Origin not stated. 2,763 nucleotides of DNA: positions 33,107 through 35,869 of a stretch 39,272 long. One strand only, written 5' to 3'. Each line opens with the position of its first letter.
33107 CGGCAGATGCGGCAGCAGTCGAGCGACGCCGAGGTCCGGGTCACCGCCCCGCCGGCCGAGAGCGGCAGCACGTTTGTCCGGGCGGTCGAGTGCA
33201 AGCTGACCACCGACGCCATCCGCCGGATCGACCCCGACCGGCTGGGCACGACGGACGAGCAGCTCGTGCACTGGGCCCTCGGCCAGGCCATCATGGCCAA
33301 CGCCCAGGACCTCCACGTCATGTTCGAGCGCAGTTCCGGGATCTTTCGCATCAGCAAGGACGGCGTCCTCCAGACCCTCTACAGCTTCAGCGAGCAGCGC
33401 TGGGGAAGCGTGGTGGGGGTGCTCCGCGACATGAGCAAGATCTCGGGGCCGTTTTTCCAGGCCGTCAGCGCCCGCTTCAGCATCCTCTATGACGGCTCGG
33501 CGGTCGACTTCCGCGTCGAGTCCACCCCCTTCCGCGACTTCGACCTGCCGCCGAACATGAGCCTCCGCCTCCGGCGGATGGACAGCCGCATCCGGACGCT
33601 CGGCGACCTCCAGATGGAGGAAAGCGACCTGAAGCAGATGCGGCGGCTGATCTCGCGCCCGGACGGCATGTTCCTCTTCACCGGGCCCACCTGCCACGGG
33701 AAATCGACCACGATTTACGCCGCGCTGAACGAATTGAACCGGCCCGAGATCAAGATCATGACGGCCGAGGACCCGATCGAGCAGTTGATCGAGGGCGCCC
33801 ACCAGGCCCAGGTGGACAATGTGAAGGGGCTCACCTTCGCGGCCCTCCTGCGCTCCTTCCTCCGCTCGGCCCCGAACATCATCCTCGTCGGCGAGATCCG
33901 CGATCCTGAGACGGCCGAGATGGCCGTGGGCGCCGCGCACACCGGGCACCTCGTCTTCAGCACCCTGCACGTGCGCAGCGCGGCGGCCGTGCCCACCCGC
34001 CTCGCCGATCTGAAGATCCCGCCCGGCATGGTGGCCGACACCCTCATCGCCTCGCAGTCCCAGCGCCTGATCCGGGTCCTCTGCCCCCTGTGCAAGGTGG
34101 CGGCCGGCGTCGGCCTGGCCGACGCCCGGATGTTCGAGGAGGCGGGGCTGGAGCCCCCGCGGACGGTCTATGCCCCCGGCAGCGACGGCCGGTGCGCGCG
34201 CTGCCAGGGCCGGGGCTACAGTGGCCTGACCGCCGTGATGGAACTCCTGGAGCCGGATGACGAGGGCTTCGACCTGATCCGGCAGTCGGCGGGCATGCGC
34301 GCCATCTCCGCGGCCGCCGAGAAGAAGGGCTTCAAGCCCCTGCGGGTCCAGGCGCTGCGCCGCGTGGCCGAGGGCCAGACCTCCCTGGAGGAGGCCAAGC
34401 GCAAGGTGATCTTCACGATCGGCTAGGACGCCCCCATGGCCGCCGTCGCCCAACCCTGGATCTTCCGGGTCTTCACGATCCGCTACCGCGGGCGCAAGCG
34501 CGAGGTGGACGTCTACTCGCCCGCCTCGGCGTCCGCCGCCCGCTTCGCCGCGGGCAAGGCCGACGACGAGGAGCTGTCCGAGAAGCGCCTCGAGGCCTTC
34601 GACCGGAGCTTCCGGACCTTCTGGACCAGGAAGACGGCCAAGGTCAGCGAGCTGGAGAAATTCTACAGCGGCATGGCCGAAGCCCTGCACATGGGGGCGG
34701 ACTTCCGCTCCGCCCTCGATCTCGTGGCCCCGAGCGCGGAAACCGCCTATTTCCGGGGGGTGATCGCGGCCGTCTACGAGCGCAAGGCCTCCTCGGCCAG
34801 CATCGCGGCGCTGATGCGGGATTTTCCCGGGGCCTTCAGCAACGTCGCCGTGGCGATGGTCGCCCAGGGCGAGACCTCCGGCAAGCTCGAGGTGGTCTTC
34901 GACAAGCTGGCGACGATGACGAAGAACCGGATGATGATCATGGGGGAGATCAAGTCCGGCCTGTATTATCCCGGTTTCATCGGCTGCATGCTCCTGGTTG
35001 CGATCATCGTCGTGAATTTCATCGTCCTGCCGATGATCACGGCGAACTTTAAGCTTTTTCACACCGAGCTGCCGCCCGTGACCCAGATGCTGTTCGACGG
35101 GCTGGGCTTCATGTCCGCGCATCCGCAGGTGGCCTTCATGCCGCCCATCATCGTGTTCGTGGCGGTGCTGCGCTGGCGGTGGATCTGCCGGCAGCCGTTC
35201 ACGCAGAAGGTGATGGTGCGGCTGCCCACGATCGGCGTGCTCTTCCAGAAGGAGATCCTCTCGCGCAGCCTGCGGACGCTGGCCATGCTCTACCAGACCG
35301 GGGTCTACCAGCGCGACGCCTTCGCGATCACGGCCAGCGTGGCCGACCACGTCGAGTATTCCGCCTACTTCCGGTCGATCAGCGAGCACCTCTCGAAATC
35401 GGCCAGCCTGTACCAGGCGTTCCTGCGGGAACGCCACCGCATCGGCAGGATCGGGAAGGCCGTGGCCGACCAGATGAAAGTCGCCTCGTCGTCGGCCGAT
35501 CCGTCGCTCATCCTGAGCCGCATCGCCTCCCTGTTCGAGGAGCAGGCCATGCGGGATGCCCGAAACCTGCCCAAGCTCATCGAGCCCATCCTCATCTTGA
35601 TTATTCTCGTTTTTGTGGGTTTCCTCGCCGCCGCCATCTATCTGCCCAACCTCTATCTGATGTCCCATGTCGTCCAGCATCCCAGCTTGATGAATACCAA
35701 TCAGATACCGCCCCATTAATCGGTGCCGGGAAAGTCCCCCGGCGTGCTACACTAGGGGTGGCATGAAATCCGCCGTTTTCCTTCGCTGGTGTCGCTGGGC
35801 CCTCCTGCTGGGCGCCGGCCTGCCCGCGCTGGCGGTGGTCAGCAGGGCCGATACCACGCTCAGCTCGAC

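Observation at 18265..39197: Self-contained type IV filament locus mixing T2SS, T4aP and T4bP characters, with its own signalling module and a giant secreted protein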

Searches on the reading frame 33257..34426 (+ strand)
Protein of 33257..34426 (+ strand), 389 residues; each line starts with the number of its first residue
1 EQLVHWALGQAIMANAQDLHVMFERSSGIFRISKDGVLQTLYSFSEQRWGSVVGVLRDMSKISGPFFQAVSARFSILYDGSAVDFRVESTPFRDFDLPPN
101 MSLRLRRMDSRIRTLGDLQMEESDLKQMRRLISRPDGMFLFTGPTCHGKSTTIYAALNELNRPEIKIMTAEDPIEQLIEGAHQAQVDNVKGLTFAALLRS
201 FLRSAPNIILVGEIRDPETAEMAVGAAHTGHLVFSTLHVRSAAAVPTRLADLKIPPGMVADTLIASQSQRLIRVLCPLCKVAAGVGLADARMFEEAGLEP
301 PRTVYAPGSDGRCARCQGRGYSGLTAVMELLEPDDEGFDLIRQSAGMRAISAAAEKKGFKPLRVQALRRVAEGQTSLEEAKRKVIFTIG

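Call 41: search_dna_similar(query=window:33257-34426:+, collection=plasmids, mode=protein, max_rows=60, rows=spread, max_evalue=1e-10)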
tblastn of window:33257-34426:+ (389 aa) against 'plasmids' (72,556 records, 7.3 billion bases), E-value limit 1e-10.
Records with a match: 4145; places in all: 6478; records where one place covers at least 80% of the query: 1194.
Best place of each record, by identity: <60% 4145.
By first word of the organism name: Escherichia 2245; Salmonella 526; Pseudomonas 226; Shigella 143; Vibrio 143; Ralstonia 121; Serratia 99; Klebsiella 78; Enterobacter 49; Burkholderia 44; and 149 more.
By predicted mobility (MOB-suite, as given by PLSDB): conjugative 2685; non-mobilizable 935; mobilizable 525.
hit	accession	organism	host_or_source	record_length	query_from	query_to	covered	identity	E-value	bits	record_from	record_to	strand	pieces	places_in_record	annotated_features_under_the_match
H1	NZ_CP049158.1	Caballeronia sp. SBC1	whole organism,soil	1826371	2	387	99%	37.5%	3e-52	194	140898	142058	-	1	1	none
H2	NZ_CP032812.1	Escherichia coli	water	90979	2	382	98%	37.0%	9e-59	213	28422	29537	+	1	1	gspE: type II secretion system ATPase GspE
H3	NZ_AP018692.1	Escherichia coli O157:H7 str. Sakai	Homo sapiens,Human feces,Human ...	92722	2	382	98%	37.0%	9e-59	213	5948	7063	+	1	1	gspE: type II secretion system ATPase GspE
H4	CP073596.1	Escherichia coli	Homo sapiens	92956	2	382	98%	37.0%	9e-59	213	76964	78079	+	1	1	gspE: type II secretion system ATPase GspE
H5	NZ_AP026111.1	Escherichia coli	Homo sapiens,Cultured ...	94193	2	382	98%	37.0%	9e-59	213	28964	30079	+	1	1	gspE: type II secretion system ATPase GspE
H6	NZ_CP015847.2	Escherichia coli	Bos taurus,animal,feces (Bos taurus)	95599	2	382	98%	37.0%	9e-59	213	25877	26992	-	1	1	gspE: type II secretion system ATPase GspE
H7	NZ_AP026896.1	Aeromonas caviae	Microbe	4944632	2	382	98%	36.5%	8e-54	199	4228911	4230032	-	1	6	none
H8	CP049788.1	Ralstonia solanacearum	whole organism,isolated from the ...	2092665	2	382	98%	35.8%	1e-47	181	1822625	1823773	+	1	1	type II/IV secretion system protein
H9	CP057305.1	Escherichia coli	culture,Pooled pig faecal samples ...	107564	2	382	98%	35.3%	1e-53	198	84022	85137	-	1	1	gspE: type II secretion system ATPase GspE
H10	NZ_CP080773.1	Aliiroseovarius crassostreae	-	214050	2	382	98%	33.1%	5e-41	161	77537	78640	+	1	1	GspE/PulE family protein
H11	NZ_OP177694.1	Pseudomonas aeruginosa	-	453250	10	384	96%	30.5%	3e-34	142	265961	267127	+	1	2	ATPase, T2SS/T4P/T4SS family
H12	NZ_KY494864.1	Pseudomonas aeruginosa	-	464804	10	384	96%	30.0%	4e-34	141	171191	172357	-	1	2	ATPase, T2SS/T4P/T4SS family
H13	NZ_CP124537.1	Fuscovulum ytuae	pure culture,sediment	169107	2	279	71%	39.9%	6e-45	173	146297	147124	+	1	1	GspE/PulE family protein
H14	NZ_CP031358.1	Erythrobacter aureus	marine sediment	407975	11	362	90%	28.7%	7e-31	132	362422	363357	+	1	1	ATPase, T2SS/T4P/T4SS family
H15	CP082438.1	Salmonella enterica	animal-cattle-steer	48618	8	374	94%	26.8%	2e-17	92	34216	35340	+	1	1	tadA: Flp pilus assembly complex ATPase component TadA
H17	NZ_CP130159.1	Escherichia albertii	poultry,mixed culture,spleen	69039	8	357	90%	26.8%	2e-25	115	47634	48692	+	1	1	ATPase, T2SS/T4P/T4SS family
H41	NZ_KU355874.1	Escherichia coli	-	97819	131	384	65%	30.1%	2e-22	106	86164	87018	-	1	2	ATPase, T2SS/T4P/T4SS family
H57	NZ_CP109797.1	Termitidicoccus mucosus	Reticulitermes chinensis,cell culture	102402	75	272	51%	34.0%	5e-12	75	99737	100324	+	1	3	PilT/PilU family type 4a pilus ATPase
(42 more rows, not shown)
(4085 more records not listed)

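Call 42: get_annotated_region(hit=H57, flank=20000)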
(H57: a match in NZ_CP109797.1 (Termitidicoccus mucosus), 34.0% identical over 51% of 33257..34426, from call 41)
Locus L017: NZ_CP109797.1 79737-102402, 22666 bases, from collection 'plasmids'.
description: Termitidicoccus mucosus strain TSB47 plasmid unnamed1, complete sequence
organism: Termitidicoccus mucosus (NCBI taxid 1184151)
taxonomy: Bacteria; Verrucomicrobiota; Opitutia; Opitutales; Opitutaceae; Termitidicoccus; Termitidicoccus mucosus
host: -; source: Reticulitermes chinensis,cell culture; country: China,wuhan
typing (MOB-suite, as given by PLSDB): non-mobilizable
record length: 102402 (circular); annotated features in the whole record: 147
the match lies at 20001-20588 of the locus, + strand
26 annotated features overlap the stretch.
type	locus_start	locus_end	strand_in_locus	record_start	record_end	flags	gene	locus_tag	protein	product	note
CDS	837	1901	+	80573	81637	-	-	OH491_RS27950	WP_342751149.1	hypothetical protein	-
CDS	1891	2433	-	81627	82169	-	-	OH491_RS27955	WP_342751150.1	AAA family ATPase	-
CDS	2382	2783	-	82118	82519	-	-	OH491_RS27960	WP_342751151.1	AAA family ATPase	-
CDS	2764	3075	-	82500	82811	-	-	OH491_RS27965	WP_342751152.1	hypothetical protein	-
CDS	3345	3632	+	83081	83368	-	-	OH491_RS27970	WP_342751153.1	hypothetical protein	-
CDS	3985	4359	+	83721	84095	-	-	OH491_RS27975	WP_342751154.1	hypothetical protein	-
CDS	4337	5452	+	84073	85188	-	-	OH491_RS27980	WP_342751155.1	hypothetical protein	-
CDS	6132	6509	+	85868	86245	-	-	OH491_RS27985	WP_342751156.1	hypothetical protein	-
CDS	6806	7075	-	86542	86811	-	-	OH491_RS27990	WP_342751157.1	hypothetical protein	-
CDS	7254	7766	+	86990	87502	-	-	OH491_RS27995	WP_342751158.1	hypothetical protein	-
CDS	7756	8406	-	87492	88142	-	-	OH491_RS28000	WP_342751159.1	hypothetical protein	-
CDS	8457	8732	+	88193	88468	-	-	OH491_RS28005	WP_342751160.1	hypothetical protein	-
CDS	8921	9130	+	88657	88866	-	-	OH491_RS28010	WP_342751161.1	hypothetical protein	-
CDS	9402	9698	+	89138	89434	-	-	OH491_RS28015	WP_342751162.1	hypothetical protein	-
CDS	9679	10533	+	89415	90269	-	-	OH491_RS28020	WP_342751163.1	hypothetical protein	-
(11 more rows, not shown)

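Call 47: get_annotated_region(hit=H41, flank=9000)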
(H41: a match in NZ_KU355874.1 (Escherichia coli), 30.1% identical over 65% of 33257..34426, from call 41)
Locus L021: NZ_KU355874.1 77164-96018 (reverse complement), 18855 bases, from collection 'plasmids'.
description: Escherichia coli strain FAM22871 plasmid pFAM22871_2, complete sequence
organism: Escherichia coli (NCBI taxid 562)
taxonomy: Bacteria; Pseudomonadota; Gammaproteobacteria; Enterobacterales; Enterobacteriaceae; Escherichia; Escherichia coli
host: -; source: -; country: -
typing (MOB-suite, as given by PLSDB): conjugative; replicon IncI1/B/O; relaxase MOBP; mating-pair formation MPF_I
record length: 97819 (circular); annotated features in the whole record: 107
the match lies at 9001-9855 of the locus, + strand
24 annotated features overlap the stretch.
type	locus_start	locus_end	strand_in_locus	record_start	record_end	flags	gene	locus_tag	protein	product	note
CDS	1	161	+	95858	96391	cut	-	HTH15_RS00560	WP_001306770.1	transcription termination/antitermination NusG family protein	GO:0006354 - DNA-templated transcription elongation [Evidence IEA]; GO:0006355 - regulation of DNA-templated ...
CDS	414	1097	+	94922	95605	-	-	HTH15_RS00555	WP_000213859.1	conjugal transfer protein TraC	-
CDS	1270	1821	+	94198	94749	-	-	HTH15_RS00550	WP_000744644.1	hypothetical protein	-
CDS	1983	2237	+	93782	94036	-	-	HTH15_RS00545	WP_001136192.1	PilI type IV pilus biogenesis protein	-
CDS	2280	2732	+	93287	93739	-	-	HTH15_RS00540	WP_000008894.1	hypothetical protein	-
CDS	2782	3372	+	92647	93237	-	-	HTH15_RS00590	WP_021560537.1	hypothetical protein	-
CDS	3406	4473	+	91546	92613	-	pilL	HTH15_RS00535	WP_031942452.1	type IV pilus biogenesis lipoprotein PilL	-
CDS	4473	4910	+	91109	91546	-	pilM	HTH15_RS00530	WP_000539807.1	type IV pilus biogenesis protein PilM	-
CDS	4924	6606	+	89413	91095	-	-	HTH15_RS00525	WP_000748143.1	PilN family type IVB pilus formation outer membrane protein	GO:0009297 - pilus assembly [Evidence IEA]; GO:0009306 - protein secretion [Evidence IEA]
CDS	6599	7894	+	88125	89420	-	pilO2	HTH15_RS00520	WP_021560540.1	type 4b pilus protein PilO2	-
CDS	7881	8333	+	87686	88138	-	pilP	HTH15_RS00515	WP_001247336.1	type IV pilus biogenesis protein PilP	GO:0009297 - pilus assembly [Evidence IEA]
CDS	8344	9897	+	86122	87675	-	-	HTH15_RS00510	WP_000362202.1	ATPase, T2SS/T4P/T4SS family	-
CDS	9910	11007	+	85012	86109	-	-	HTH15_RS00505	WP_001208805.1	type II secretion system F family protein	-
CDS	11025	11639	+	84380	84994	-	-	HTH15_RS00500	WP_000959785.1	type 4 pilus major pilin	-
CDS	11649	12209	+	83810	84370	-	-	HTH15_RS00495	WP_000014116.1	lytic transglycosylase domain-containing protein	-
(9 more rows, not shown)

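Call 48: get_annotated_region(hit=H17, flank=9000)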
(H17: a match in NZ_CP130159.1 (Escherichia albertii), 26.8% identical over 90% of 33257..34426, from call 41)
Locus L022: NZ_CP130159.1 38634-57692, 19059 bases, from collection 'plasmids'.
description: Escherichia albertii strain EA04 plasmid pEA04.3, complete sequence
organism: Escherichia albertii (NCBI taxid 208962)
taxonomy: Bacteria; Pseudomonadota; Gammaproteobacteria; Enterobacterales; Enterobacteriaceae; Escherichia; Escherichia albertii
host: -; source: poultry,mixed culture,spleen; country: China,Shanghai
typing (MOB-suite, as given by PLSDB): non-mobilizable; replicon IncFIB,IncFIC,rep_cluster_2244
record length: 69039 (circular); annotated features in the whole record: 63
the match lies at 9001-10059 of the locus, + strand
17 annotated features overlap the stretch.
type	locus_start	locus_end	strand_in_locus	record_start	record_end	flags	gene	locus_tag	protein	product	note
CDS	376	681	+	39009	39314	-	-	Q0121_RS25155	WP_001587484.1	PapB/FocB family fimbrial expression transcriptional regulator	GO:0006355 - regulation of DNA-templated transcription [Evidence IEA]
CDS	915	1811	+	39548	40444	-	hilD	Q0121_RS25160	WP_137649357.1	transcriptional regulator HilD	-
CDS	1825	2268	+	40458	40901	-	-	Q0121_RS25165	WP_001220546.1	lytic transglycosylase domain-containing protein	-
predicted_resistance_gene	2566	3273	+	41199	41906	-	lngA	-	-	type IV pilus longus major pilin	predicted by amrfinderplus; class ; identity 97.03%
CDS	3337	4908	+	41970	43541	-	-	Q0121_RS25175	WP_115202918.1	prepilin-type N-terminal cleavage/methylation domain-containing protein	-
CDS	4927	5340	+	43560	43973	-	-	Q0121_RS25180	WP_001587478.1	TcpQ domain-containing protein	-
CDS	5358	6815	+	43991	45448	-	-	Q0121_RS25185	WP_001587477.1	hypothetical protein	-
CDS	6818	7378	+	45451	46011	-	lngE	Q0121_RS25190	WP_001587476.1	type IV pilus Longus assembly protein LngE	-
CDS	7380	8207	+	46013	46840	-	-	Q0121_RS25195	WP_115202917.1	pilus assembly protein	-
CDS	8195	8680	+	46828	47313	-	lngG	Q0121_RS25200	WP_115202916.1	type IV pilus Longus-associated protein LngG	-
CDS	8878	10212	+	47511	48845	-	-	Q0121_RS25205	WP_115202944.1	ATPase, T2SS/T4P/T4SS family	-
CDS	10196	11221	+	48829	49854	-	-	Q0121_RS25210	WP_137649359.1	type II secretion system F family protein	-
CDS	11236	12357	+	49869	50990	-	-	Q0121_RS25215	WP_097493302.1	pilus biosynthesis protein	-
CDS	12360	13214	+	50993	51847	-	-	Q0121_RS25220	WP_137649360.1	A24 family peptidase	-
CDS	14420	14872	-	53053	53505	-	-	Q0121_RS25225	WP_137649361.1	alpha/beta hydrolase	-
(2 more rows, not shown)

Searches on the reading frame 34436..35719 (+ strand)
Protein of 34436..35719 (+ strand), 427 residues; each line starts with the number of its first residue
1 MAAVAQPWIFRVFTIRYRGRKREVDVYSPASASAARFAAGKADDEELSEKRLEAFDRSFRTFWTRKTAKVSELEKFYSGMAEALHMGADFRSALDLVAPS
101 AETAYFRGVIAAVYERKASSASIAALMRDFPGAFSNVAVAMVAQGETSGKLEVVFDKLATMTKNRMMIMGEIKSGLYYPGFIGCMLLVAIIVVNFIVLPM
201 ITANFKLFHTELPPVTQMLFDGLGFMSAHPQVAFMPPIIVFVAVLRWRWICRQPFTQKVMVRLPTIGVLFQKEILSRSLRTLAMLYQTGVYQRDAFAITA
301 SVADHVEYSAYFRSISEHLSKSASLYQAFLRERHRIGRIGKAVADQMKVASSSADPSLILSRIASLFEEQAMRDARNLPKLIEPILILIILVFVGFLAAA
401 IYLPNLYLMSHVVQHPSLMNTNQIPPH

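Call 7: search_protein_families(library=pfam, proteins=[window:34436-35719:+], max_evalue=0.1)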
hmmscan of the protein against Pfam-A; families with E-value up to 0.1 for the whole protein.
window:34436-35719:+ (427 aa): 1 family
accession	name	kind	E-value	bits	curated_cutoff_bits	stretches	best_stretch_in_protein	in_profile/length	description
PF00482.28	T2SSF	-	4.8e-27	94.9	25.2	2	80-199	5-125/125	Type II secretion system (T2SS), protein F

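Call 9: search_protein_families(library=ncbifam, proteins=[window:34436-35719:+], max_evalue=0.1)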
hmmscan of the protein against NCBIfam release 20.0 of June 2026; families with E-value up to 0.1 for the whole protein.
window:34436-35719:+ (427 aa): 6 families
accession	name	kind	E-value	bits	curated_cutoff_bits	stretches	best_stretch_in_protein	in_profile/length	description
NF007861.0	PRK10573.1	equivalog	2.7e-44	151.9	401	1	46-408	34-394/401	protein transport protein HofC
TIGR02120.1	GspF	equivalog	3.8e-39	135.1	424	1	60-410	52-399/401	type II secretion system inner membrane protein GspF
NF052607.1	T4PiliAsmPilCThrm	equivalog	8.2e-27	94.3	700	1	67-410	62-402/406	type IV pilus assembly protein PilC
NF052606.1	T4PiliAsmPilCMyx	equivalog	4.3e-26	91.7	700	1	84-409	93-415/419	type IV pilus assembly protein PilC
NF047826.1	T3SSXpsF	equivalog_domain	3.6e-20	72.2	650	1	55-407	50-398/405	type II secretion system protein XpsF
NF041012.2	T4P_ComGB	equivalog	1.4e-14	54.2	240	1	78-406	8-328/332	competence type IV pilus assembly protein ComGB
